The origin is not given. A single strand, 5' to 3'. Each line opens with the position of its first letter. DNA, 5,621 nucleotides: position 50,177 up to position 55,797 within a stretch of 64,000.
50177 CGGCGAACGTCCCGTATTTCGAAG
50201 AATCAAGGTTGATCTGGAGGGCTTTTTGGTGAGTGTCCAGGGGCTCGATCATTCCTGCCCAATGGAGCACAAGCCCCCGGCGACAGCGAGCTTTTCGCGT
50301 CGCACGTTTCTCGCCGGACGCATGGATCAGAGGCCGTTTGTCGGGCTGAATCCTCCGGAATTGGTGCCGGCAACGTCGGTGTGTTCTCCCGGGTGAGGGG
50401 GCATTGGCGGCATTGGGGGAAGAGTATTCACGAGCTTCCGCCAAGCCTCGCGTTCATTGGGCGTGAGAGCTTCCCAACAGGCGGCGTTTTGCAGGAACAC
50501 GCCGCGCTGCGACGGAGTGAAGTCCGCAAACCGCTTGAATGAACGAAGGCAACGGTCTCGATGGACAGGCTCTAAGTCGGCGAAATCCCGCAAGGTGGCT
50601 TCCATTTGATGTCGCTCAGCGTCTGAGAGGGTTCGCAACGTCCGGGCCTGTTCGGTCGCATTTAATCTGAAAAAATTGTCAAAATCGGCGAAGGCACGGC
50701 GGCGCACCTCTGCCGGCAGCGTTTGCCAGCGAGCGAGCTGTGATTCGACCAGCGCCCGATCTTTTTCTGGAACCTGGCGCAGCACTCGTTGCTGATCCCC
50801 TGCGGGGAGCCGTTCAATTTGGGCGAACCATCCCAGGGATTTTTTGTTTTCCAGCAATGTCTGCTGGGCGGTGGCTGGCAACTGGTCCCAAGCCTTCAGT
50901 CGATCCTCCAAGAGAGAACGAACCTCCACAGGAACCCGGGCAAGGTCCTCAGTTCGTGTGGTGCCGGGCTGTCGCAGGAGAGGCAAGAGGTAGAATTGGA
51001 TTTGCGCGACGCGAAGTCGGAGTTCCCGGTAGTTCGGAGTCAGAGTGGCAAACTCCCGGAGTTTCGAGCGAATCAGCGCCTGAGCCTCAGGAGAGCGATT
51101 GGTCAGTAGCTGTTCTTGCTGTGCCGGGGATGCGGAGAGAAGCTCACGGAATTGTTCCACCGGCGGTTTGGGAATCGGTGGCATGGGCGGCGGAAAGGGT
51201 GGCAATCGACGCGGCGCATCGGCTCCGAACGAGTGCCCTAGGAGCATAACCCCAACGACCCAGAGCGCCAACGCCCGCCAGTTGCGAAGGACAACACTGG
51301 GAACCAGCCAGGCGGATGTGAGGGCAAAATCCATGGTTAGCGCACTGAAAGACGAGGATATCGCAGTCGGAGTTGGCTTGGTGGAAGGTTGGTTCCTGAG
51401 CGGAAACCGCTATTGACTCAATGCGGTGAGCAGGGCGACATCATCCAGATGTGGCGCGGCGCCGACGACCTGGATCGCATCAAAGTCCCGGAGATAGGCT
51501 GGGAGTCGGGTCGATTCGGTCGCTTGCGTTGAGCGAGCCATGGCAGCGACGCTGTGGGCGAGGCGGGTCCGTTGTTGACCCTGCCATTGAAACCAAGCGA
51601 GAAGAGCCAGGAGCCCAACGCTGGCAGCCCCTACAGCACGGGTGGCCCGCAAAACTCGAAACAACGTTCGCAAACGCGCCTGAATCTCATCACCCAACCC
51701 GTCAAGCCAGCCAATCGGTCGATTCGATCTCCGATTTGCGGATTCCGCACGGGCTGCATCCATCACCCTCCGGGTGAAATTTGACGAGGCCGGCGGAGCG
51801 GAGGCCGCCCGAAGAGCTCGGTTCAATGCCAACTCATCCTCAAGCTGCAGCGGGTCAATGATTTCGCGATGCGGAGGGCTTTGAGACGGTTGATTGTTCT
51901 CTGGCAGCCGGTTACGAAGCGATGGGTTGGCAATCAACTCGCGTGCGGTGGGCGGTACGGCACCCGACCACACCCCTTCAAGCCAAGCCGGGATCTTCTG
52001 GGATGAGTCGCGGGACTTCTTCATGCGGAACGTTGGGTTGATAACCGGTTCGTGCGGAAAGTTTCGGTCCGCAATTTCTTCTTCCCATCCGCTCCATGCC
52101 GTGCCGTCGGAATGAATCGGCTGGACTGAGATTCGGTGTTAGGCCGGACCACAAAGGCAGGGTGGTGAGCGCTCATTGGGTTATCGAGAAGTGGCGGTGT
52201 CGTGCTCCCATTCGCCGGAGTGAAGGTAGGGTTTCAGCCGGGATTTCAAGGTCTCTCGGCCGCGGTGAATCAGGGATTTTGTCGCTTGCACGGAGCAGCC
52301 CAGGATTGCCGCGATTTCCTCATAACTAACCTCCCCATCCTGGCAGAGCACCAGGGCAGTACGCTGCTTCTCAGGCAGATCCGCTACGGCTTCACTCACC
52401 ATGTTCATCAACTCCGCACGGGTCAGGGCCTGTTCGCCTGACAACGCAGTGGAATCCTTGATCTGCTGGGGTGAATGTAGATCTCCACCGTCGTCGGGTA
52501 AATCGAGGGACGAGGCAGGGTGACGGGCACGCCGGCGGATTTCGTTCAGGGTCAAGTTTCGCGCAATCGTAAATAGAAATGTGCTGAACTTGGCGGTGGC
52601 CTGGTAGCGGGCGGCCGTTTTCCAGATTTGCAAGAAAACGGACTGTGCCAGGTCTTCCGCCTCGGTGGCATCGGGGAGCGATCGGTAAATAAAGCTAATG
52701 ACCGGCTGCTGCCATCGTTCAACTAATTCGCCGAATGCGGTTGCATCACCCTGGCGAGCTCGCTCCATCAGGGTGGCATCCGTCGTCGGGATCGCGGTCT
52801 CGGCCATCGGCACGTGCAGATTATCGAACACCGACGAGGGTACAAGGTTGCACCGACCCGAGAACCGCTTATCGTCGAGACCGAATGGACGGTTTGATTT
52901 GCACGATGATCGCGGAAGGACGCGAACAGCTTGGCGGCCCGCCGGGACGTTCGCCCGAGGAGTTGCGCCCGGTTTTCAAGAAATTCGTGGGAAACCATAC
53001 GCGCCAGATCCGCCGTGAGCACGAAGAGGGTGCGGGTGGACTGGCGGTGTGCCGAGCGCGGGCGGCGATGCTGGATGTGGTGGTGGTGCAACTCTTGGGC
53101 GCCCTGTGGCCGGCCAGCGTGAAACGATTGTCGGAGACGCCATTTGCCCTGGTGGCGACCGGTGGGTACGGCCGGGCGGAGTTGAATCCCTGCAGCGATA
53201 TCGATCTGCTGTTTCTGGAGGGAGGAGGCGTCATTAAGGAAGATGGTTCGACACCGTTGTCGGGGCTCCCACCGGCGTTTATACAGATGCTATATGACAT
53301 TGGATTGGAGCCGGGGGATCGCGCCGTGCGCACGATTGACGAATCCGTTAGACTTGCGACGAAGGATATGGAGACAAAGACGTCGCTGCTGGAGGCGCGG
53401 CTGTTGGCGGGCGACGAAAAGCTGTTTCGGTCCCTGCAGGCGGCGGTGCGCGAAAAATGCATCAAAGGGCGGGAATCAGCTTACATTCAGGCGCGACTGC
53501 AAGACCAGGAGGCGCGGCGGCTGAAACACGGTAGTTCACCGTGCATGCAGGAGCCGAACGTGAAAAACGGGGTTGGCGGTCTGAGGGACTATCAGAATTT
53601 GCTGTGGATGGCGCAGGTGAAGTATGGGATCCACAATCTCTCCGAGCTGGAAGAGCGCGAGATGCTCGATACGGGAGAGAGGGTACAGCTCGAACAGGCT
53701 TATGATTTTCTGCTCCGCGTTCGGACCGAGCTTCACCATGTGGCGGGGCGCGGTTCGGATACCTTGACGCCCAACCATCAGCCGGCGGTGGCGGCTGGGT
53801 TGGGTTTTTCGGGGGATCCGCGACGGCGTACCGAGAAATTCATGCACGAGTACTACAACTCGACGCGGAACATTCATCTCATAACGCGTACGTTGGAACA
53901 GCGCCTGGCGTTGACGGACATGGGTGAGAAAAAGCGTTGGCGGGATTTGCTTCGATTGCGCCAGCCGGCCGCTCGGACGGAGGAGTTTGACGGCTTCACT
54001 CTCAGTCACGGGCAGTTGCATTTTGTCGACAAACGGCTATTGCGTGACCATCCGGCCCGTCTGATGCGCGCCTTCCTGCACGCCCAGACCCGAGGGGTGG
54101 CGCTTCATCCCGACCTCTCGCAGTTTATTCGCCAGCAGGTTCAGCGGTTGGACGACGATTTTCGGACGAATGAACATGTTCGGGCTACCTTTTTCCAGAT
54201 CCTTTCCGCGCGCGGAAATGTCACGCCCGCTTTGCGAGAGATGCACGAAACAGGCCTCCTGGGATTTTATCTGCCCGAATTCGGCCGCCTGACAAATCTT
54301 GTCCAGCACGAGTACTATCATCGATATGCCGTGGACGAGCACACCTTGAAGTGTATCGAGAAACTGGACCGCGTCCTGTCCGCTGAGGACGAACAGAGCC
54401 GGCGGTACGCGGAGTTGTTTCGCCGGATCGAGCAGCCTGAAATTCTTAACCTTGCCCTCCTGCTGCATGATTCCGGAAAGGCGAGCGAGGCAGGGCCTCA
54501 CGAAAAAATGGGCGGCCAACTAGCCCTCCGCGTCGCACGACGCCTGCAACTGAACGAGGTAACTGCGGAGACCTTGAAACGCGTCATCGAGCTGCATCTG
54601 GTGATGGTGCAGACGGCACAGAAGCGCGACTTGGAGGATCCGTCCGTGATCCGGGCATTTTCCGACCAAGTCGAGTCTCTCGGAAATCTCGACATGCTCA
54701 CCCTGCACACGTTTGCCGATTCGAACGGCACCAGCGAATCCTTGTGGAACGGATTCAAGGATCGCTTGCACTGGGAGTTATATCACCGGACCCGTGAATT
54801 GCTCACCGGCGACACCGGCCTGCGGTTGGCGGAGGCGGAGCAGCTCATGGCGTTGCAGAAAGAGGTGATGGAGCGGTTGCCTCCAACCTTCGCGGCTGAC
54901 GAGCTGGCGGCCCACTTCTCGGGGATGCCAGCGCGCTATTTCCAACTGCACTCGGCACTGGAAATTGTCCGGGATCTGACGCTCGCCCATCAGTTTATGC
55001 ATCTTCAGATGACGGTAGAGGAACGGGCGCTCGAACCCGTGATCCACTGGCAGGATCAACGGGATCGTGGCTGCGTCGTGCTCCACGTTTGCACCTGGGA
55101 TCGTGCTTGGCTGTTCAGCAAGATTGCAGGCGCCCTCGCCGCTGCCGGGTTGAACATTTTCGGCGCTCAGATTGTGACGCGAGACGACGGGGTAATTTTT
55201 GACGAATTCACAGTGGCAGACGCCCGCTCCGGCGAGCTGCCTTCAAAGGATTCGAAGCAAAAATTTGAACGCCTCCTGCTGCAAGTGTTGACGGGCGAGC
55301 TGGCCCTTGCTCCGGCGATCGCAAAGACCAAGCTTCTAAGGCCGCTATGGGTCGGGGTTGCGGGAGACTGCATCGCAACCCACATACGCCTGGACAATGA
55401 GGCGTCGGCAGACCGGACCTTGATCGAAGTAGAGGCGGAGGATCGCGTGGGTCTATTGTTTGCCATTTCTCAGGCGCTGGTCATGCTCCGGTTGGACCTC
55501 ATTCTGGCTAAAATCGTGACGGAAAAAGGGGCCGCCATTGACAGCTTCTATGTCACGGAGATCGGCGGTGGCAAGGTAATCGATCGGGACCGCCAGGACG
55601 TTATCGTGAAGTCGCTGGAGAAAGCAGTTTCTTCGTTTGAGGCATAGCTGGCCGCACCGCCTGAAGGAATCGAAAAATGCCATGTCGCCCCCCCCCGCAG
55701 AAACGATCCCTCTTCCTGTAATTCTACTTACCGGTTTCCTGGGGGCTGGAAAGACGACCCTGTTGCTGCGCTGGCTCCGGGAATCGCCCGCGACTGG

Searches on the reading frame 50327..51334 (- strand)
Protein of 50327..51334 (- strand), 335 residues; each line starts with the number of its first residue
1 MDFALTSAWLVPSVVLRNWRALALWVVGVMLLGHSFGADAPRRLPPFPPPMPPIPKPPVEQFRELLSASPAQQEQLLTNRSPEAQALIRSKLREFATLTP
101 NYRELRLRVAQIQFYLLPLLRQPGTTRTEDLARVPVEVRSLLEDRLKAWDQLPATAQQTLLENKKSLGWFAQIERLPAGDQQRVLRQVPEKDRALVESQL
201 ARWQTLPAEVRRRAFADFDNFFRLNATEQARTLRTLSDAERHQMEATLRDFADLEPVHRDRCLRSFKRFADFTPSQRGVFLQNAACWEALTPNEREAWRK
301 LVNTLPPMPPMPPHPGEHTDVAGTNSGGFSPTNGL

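Call 46: search_protein_families(library=pfam, proteins=[window:50327-51334:-], max_evalue=0.001)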
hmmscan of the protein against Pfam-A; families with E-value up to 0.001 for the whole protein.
window:50327-51334:- (335 aa): 1 family
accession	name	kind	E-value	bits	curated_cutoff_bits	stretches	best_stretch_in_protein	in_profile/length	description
PF11304.13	DUF3106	-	2e-17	64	24.3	2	235-310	3-78/104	Protein of unknown function (DUF3106)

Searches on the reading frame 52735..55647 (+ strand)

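Call 46: search_protein_families(library=pfam, proteins=[window:52735-55647:+], max_evalue=0.001)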
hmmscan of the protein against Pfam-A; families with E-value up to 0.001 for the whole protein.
window:52735-55647:+ (970 aa): 4 families
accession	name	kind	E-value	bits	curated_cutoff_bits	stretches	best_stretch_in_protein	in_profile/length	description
PF08335.16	GlnD_UR_UTase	-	1.6e-35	122.6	21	1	251-387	3-140/141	GlnD PII-uridylyltransferase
PF01842.31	ACT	-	3.6e-08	33.5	27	0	895-949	1-54/66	ACT domain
PF24931.1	ACT_ACR9_3rd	-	7.3e-06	26.4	27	1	884-965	2-84/98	ACR9-like, ACT-like domain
PF22754.3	bHLH-TF_ACT-like_plant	-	0.00019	22.1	27.6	0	895-952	11-62/75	Plant bHLH transcription factor, ACT-like domain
